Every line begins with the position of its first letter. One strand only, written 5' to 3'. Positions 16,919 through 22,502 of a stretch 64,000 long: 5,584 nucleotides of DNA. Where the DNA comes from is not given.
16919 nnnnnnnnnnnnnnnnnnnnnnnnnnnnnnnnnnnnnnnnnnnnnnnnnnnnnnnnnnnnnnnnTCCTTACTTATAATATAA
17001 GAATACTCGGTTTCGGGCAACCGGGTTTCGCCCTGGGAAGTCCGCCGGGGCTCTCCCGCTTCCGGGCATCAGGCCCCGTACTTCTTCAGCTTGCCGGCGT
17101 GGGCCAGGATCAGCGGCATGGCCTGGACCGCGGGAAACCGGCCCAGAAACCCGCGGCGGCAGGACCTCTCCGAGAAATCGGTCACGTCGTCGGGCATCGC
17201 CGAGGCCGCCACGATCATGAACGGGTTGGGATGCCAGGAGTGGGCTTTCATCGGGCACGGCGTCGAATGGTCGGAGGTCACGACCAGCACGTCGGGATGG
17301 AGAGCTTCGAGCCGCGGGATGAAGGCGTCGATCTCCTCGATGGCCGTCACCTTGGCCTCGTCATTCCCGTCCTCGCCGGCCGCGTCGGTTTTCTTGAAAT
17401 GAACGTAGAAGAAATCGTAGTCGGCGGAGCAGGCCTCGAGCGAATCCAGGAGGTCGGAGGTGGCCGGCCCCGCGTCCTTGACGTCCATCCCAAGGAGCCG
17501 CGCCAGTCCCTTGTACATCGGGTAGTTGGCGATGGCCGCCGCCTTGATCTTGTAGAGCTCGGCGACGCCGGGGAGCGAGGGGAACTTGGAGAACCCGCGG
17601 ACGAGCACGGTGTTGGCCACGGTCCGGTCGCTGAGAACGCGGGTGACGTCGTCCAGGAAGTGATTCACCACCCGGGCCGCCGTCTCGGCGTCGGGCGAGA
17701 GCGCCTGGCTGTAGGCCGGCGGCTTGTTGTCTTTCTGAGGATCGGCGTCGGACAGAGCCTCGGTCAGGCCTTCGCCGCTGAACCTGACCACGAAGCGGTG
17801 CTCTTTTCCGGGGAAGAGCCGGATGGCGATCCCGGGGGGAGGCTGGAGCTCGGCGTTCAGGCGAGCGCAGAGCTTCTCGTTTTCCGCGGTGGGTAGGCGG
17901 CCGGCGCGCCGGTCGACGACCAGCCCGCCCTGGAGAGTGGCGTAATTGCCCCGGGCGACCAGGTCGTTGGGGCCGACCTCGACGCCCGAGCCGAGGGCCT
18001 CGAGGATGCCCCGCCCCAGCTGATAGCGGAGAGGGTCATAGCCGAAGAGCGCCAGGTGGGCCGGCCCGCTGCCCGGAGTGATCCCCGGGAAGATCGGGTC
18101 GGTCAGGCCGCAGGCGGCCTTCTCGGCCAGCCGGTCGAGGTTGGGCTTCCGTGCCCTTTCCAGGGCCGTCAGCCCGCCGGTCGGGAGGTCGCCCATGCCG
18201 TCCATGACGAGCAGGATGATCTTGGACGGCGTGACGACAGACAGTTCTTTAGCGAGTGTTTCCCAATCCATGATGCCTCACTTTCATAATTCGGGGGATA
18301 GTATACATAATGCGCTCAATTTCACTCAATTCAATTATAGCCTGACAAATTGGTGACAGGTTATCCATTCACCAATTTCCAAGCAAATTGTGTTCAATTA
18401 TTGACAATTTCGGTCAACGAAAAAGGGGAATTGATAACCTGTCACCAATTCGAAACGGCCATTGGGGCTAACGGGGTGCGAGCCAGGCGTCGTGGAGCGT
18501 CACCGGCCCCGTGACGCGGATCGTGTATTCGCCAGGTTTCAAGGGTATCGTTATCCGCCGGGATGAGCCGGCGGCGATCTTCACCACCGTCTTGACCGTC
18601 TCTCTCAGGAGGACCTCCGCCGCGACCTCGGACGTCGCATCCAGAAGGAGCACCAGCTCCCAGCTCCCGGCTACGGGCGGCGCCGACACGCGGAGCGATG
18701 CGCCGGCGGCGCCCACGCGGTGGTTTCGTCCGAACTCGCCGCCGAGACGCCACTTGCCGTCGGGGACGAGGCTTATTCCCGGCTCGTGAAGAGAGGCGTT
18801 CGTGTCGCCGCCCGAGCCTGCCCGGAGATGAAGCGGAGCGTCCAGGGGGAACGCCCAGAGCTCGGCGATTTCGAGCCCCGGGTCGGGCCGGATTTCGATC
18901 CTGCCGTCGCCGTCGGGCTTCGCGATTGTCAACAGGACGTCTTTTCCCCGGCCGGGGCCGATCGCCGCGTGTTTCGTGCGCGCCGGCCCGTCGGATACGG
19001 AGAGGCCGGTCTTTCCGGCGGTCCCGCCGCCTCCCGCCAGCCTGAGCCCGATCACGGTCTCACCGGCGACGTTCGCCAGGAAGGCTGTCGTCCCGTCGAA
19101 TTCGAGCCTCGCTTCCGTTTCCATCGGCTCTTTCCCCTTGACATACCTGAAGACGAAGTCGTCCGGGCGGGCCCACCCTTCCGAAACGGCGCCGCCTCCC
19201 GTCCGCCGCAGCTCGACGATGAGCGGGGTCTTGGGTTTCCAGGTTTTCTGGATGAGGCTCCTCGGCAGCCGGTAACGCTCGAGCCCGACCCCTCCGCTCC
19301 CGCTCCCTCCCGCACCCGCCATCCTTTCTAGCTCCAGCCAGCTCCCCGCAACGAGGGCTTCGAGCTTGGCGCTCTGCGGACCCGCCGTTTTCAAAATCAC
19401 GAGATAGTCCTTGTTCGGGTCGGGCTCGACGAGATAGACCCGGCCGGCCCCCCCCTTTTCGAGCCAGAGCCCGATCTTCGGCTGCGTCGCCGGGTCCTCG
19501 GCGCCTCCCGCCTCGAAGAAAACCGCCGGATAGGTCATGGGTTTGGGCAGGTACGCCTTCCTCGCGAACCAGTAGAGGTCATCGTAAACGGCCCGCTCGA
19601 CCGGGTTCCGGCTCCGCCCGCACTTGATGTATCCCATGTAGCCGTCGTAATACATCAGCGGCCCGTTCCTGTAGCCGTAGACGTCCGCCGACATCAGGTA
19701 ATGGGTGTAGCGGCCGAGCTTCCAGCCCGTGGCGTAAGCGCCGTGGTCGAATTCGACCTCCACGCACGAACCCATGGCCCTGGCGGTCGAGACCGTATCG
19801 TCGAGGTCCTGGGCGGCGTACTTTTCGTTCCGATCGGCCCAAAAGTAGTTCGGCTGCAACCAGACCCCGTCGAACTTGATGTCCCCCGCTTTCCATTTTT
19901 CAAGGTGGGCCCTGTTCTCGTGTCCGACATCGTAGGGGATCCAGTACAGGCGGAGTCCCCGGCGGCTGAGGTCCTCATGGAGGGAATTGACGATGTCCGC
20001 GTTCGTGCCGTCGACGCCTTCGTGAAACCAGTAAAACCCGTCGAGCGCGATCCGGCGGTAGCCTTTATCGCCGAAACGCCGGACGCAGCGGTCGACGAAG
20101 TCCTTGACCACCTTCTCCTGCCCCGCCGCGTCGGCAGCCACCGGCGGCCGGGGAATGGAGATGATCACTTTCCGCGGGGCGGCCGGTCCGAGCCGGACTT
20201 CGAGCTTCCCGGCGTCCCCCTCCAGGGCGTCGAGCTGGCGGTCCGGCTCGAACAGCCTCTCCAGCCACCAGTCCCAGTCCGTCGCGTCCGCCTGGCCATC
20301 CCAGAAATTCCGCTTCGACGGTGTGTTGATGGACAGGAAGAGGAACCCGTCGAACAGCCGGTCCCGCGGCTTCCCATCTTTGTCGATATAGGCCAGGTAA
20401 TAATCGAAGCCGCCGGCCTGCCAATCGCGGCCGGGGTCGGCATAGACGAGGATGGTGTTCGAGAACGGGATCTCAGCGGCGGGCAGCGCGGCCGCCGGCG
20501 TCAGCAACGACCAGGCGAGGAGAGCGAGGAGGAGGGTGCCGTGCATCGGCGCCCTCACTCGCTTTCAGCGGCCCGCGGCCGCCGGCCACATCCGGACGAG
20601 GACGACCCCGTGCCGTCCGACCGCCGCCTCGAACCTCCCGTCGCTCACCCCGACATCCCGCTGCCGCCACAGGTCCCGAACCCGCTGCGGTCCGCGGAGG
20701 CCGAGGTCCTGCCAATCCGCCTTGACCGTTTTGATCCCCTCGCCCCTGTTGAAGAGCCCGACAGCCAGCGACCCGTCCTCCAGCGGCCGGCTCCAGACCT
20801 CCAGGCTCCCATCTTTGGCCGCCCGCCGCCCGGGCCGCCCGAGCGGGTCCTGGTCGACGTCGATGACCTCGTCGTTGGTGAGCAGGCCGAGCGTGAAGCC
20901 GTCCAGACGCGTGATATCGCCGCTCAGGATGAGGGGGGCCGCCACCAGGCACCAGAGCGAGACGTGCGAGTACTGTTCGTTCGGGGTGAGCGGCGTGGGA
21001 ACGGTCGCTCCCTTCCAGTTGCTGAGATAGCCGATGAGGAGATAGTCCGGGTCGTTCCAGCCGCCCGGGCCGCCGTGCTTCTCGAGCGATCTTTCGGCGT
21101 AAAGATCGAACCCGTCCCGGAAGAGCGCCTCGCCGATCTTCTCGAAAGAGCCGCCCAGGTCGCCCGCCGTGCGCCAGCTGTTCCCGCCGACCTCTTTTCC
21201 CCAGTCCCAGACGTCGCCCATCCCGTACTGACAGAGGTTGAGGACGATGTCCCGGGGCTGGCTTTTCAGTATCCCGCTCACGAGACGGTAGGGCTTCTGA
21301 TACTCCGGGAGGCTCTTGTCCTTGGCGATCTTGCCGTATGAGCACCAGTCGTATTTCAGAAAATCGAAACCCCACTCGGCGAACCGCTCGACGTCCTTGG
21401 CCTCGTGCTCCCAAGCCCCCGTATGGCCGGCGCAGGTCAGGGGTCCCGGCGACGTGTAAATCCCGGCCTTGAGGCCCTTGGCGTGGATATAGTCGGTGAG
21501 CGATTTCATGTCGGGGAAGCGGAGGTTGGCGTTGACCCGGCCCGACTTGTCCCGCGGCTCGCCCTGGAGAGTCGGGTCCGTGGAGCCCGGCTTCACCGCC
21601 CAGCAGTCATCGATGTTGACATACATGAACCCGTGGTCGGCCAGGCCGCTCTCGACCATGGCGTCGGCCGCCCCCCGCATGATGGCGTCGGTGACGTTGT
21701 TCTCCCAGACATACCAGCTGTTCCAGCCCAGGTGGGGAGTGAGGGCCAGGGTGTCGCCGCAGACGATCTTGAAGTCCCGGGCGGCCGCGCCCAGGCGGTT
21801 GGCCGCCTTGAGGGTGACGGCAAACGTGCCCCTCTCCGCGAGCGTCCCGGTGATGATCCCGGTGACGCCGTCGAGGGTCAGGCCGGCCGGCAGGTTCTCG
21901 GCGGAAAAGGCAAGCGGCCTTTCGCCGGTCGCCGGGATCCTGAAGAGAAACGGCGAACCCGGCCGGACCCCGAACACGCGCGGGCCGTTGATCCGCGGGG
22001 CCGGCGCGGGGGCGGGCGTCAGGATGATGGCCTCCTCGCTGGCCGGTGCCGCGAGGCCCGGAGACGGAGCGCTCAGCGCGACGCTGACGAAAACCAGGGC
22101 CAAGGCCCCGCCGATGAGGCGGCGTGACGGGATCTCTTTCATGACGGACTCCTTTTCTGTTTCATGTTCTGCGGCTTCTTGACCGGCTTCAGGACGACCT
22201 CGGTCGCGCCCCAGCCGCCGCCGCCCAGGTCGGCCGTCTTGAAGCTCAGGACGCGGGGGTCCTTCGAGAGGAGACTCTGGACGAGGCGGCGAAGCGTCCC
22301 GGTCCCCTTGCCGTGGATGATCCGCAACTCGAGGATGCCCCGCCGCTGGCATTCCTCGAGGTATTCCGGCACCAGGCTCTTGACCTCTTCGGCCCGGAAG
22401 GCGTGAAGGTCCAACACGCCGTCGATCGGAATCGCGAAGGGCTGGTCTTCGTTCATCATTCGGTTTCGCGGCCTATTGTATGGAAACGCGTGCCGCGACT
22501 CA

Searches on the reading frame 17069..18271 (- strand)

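Call 43: search_protein_families(library=pfam, proteins=[window:17069-18271:-], max_evalue=0.0001)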
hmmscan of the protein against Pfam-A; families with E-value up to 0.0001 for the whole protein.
window:17069-18271:- (400 aa): 2 families
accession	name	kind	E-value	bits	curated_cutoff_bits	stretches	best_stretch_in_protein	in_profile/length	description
PF10143.14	PhosphMutase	-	5.6e-45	153.7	21.5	1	49-218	1-169/170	2,3-bisphosphoglycerate-independent phosphoglycerate mutase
PF01676.23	Metalloenzyme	-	1.2e-40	140.1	24.3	1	17-389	2-250/252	Metalloenzyme superfamily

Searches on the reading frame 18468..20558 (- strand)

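Call 43: search_protein_families(library=pfam, proteins=[window:18468-20558:-], max_evalue=0.0001)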
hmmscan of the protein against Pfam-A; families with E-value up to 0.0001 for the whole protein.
window:18468-20558:- (696 aa): 1 family
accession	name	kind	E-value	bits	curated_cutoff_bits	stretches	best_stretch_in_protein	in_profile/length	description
PF16147.10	DUF4855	-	3.3e-55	187.9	27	1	36-329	3-312/313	Domain of unknown function (DUF4855)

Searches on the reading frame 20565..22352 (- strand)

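Call 43: search_protein_families(library=pfam, proteins=[window:20565-22352:-], max_evalue=0.0001)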
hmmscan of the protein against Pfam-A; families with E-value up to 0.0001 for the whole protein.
window:20565-22352:- (595 aa): 4 families
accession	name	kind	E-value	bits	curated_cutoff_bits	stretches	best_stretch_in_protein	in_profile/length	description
PF16499.11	Melibiase_2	-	2.2e-41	142.5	23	1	217-502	23-284/284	Alpha galactosidase A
PF17801.7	Melibiase_C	-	6.6e-20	71.4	22.9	1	514-587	1-70/71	Alpha galactosidase C-terminal beta sandwich domain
PF05345.18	He_PIG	-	4.7e-09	37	24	1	120-192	3-89/96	Putative Ig domain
PF17450.8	Melibiase_2_C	-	3e-06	27.8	22.5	1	505-539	1-36/87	Alpha galactosidase A C-terminal beta sandwich domain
